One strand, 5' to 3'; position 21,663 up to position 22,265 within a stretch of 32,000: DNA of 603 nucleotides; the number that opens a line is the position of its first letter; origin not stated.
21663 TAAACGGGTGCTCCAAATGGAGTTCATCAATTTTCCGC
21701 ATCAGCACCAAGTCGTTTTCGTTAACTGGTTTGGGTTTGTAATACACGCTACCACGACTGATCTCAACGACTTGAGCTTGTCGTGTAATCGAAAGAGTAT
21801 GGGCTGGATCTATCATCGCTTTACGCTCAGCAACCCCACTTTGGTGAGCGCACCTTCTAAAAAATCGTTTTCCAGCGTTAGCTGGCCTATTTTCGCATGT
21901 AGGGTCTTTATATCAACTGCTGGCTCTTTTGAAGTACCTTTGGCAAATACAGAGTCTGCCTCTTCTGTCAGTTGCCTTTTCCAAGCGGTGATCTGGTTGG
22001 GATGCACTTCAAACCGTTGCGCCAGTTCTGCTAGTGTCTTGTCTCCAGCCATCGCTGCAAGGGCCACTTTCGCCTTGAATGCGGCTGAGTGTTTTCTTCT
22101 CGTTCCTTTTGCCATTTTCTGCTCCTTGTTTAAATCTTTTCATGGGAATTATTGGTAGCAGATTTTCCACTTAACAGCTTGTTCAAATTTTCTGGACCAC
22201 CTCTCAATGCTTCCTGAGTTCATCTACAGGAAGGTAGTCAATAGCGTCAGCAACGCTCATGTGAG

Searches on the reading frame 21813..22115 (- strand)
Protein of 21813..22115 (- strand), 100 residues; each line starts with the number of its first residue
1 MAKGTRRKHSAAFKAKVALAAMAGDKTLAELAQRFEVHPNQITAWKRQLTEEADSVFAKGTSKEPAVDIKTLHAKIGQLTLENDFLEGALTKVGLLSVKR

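Call 56: search_protein_families(library=pfam, proteins=[window:21813-22115:-], max_evalue=0.01)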
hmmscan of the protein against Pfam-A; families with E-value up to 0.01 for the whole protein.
window:21813-22115:- (100 aa): 2 families
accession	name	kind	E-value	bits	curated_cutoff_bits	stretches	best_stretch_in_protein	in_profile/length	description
PF01527.26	HTH_Tnp_1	-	5.4e-09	36.6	24.1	1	4-59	2-57/75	Transposase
PF13518.12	HTH_28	-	0.00038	20.9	25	1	13-49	1-36/52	Helix-turn-helix domain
